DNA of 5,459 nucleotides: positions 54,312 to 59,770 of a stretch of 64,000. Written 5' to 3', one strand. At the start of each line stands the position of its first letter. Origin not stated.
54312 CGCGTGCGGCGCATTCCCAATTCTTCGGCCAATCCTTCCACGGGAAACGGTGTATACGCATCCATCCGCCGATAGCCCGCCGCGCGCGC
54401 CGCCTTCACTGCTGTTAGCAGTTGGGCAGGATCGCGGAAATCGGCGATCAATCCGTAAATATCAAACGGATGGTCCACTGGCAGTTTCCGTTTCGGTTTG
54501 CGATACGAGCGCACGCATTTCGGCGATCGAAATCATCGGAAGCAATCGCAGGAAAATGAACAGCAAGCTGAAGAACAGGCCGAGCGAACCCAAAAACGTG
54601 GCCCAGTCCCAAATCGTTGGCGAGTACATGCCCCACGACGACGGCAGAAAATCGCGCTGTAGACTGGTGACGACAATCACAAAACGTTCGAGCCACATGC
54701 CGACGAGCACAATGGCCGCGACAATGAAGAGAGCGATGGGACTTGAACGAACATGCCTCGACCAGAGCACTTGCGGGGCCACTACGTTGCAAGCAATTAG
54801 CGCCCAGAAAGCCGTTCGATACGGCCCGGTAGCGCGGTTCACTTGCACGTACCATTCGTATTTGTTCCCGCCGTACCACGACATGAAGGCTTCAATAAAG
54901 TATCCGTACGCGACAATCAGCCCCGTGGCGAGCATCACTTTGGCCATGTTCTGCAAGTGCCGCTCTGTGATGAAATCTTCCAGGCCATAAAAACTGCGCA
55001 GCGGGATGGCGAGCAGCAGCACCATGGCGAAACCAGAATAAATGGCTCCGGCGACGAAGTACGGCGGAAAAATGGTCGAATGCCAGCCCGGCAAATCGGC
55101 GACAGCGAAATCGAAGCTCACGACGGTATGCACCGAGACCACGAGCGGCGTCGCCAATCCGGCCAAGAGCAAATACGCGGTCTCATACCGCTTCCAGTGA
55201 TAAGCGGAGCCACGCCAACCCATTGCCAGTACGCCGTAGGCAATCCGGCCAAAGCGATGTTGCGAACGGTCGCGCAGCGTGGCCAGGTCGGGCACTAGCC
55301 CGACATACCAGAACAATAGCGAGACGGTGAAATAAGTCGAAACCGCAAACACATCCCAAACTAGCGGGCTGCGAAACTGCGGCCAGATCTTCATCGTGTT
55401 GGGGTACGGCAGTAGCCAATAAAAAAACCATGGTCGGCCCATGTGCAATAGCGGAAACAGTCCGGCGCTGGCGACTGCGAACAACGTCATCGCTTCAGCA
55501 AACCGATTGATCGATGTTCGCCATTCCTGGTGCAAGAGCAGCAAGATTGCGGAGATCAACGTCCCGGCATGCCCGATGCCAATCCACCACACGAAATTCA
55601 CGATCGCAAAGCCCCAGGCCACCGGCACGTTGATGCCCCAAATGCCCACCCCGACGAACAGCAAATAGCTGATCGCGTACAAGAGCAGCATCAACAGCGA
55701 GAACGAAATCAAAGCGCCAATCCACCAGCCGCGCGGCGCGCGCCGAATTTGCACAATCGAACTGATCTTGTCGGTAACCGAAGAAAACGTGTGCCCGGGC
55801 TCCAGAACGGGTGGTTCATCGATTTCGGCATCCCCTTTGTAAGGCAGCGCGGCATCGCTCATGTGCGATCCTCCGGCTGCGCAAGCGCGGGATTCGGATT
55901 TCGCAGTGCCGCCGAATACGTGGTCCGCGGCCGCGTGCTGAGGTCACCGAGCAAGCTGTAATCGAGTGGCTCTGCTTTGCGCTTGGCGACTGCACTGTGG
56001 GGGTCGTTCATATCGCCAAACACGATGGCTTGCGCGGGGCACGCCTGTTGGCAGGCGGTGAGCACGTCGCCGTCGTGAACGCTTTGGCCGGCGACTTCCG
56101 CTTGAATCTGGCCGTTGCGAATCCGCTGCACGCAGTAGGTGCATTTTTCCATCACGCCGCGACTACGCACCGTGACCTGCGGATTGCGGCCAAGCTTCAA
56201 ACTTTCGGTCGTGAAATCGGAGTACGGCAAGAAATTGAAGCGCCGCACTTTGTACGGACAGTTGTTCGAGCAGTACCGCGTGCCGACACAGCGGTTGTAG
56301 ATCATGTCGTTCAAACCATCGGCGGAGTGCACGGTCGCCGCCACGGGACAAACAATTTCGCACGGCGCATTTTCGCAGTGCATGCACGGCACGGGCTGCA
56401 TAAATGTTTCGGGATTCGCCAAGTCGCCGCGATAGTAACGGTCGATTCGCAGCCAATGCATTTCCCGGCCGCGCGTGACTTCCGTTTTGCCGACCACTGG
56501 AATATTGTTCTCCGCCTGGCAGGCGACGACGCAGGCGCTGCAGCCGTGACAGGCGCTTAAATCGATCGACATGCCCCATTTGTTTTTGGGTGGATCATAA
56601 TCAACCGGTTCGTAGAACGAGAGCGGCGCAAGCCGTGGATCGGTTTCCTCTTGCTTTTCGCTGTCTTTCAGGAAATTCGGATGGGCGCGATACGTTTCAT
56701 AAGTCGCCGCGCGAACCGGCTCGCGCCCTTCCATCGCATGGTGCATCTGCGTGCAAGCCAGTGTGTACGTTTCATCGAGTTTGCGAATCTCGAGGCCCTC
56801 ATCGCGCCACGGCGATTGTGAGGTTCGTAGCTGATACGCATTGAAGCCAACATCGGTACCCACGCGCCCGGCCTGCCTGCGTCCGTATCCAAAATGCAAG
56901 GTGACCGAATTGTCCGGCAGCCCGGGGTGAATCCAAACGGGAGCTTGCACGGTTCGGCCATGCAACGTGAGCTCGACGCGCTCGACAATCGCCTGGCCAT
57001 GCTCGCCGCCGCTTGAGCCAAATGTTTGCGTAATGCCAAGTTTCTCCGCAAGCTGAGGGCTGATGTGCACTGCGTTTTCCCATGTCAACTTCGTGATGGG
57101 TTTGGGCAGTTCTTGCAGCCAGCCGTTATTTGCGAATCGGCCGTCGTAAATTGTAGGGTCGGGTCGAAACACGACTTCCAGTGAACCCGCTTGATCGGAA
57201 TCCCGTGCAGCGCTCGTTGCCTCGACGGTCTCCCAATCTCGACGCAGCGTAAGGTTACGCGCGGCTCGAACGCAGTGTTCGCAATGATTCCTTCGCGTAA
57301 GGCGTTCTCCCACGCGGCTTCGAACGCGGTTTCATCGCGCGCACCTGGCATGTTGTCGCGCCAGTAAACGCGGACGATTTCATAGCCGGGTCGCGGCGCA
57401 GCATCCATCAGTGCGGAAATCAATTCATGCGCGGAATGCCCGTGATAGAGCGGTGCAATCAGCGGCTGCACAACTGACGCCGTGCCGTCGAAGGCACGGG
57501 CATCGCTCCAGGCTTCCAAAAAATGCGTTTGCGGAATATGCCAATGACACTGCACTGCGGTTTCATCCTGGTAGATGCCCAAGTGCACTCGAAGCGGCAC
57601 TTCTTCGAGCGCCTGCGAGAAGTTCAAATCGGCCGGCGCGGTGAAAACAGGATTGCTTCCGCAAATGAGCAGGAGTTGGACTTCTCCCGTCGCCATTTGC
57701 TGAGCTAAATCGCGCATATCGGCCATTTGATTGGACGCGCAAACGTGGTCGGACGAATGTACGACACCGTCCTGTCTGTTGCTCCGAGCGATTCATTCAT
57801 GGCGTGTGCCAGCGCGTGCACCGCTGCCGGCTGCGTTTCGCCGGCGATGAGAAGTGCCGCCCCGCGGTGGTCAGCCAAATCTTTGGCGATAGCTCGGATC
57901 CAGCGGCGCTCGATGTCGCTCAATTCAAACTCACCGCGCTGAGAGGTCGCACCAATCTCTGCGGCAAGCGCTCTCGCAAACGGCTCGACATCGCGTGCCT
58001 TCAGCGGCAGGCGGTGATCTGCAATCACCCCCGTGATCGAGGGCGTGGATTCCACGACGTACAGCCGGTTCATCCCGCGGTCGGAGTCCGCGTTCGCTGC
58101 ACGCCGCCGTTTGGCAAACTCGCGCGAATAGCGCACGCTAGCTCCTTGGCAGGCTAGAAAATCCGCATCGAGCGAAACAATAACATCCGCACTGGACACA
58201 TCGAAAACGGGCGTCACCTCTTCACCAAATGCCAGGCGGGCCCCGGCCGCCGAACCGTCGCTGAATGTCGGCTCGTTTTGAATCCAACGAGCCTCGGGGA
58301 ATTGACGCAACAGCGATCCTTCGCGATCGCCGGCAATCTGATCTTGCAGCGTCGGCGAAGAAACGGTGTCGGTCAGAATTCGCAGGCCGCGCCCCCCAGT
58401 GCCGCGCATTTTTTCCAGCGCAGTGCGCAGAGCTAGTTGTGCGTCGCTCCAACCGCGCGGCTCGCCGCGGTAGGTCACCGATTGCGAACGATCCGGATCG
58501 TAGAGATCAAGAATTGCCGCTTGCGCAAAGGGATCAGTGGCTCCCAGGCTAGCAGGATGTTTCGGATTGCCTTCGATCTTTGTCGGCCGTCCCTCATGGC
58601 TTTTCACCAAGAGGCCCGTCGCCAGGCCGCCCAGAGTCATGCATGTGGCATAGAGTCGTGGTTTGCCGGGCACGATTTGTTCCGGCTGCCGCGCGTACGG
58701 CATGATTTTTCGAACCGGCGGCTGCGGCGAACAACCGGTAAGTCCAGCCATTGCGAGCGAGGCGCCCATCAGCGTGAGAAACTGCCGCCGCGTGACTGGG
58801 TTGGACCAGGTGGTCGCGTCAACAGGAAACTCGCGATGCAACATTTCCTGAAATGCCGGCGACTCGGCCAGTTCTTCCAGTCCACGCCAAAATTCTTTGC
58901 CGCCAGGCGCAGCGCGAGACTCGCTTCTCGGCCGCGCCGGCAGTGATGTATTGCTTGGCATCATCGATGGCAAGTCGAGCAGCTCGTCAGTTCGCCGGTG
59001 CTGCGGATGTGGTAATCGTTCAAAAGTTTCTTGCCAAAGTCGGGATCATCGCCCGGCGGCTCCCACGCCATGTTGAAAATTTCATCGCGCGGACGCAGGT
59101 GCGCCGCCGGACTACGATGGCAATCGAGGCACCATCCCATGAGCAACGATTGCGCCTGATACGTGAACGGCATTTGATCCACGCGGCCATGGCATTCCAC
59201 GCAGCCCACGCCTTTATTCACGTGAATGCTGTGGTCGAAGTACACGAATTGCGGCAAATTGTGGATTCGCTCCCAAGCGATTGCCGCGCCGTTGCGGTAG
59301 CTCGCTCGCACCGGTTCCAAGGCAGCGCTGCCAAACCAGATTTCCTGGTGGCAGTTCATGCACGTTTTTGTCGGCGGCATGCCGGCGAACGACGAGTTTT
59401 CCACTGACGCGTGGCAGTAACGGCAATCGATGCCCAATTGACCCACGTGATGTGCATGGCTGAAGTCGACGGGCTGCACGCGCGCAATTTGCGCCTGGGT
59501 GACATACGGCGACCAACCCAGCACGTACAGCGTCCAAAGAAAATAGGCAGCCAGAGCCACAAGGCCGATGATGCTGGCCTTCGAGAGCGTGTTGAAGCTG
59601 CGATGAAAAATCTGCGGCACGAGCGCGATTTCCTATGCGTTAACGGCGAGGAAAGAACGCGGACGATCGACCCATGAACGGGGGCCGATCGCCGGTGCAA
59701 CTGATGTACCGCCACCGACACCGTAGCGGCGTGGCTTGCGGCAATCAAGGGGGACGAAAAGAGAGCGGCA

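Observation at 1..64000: At least 14 genes are split across reading frames: a systematic homopolymer-indel signature rather than mass pseudogenisation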

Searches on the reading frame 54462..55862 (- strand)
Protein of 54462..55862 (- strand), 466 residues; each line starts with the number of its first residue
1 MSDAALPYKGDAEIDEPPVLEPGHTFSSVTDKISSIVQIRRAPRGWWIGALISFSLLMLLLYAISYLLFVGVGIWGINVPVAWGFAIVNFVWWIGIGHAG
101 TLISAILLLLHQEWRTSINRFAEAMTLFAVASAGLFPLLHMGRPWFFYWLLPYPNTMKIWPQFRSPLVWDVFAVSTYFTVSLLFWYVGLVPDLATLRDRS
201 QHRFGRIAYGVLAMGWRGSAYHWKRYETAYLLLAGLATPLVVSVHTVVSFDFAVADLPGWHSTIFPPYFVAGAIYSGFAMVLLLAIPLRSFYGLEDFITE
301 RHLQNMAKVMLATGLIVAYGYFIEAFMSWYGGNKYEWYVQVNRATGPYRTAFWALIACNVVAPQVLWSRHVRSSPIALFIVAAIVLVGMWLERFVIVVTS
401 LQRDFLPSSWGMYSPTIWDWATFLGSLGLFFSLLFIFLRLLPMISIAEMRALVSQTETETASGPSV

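Call 19: search_protein_families(library=pfam, proteins=[window:54462-55862:-], max_evalue=0.01)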
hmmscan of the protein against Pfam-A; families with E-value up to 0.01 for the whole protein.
window:54462-55862:- (466 aa): 1 family
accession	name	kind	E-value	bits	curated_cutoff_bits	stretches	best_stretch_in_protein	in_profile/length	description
PF03916.19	NrfD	-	6.4e-29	102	25.8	1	80-401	8-309/313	Polysulphide reductase, NrfD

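Call 21: find_related_loci(query=window:54462-55862:-, collection=metagenome_contigs, flank=10000)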
Query window:54462-55862:- (466 aa) in metagenome_contigs; peptide patterns used: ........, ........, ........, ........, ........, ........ (x = any residue, [..] = any of these).
600 stretches matched a pattern (row limit reached: there are more); 596 encode a relative of the query (tblastn E <= 1e-3); the best 80 are kept; 80 distinct loci.
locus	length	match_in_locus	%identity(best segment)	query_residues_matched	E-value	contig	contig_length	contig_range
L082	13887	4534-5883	77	10-459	0e+0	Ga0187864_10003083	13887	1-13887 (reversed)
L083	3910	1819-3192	75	5-462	0e+0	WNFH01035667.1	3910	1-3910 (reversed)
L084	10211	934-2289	73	8-459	0e+0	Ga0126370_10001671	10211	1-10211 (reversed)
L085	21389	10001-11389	74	7-464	0e+0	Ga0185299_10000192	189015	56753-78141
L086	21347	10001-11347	74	18-465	0e+0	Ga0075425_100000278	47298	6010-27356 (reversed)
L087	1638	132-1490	73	12-462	0e+0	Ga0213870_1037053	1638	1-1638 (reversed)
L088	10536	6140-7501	73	9-459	0e+0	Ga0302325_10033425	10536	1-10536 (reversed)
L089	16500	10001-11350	73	15-464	0e+0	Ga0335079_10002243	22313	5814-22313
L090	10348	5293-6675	72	2-462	0e+0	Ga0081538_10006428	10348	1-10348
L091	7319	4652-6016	73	1-459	0e+0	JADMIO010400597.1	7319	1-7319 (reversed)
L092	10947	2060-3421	74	12-465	0e+0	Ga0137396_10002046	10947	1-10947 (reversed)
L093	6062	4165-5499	72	15-459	0e+0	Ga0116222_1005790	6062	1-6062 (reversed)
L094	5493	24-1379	70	8-459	0e+0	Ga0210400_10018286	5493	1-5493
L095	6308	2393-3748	70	8-459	0e+0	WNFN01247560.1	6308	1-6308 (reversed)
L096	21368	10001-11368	71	11-464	0e+0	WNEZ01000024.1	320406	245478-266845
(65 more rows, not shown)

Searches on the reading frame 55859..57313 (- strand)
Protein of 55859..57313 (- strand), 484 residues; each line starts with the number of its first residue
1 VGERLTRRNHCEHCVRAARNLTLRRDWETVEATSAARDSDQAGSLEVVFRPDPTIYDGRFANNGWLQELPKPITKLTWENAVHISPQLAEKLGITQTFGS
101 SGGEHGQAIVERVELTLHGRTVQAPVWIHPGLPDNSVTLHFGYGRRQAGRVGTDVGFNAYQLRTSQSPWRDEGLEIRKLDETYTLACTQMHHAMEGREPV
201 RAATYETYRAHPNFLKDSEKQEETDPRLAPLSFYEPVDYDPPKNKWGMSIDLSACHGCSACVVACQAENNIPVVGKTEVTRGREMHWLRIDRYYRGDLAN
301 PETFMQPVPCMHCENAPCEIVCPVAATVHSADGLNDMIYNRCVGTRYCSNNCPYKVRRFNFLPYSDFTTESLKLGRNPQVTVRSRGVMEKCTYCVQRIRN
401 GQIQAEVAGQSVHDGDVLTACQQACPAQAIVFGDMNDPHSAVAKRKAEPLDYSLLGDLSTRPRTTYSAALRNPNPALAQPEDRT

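Call 19: search_protein_families(library=pfam, proteins=[window:55859-57313:-], max_evalue=0.01)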
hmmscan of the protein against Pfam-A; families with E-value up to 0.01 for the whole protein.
window:55859-57313:- (484 aa): 8 families
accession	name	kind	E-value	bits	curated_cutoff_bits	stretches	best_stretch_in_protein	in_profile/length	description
PF12838.12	Fer4_7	-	2.6e-13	50.6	27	2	255-326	2-52/52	4Fe-4S dicluster domain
PF13247.11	Fer4_11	-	9.8e-09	35.8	26.2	1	303-360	3-62/100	4Fe-4S dicluster domain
PF13183.11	Fer4_8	-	1.6e-05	25.8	27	1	252-324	2-66/68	4Fe-4S dicluster domain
PF25160.1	LdpA_Fe-S-bd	-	2.2e-05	24.6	27.6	0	315-355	6-41/49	LdpA Fe-S cluster-binding domain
PF13187.11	Fer4_9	-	0.00038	20.9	27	1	254-324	1-49/52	4Fe-4S dicluster domain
PF13237.11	Fer4_10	-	0.0035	17.7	25.5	0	248-323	2-53/53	4Fe-4S dicluster domain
PF00037.32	Fer4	-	0.0041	17.3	21.1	1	249-266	2-19/24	4Fe-4S binding domain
PF12797.12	Fer4_2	-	0.0044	17.3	24.5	1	246-266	1-21/22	4Fe-4S binding domain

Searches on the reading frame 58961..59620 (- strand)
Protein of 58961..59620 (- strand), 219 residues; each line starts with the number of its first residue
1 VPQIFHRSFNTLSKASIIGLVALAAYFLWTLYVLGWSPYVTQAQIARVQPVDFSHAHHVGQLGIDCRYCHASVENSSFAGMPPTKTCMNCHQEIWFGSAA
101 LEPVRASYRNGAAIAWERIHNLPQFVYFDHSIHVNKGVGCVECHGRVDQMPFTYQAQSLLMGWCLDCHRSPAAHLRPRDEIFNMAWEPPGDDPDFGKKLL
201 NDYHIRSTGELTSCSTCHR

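Call 19: search_protein_families(library=pfam, proteins=[window:58961-59620:-], max_evalue=0.01)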
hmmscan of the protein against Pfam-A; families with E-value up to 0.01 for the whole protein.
window:58961-59620:- (219 aa): 4 families
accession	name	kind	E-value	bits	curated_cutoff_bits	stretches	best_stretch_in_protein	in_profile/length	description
PF14522.11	Cytochrome_C7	-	1.7e-13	50.6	24.8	2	126-219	1-67/67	Cytochrome c7 and related cytochrome c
PF14537.11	Cytochrom_c3_2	-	1.5e-09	38.7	25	2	132-218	1-78/79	Cytochrome c3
PF02085.21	Cytochrom_CIII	-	8.4e-08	32.9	22.9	1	44-93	14-55/101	Class III cytochrome C family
PF22113.1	Mtrc-MtrF_II-IV_dom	-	0.00026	21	30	0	65-218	8-127/176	Outer membrane cytochrome MtrC/MtrF-like, domains II/IV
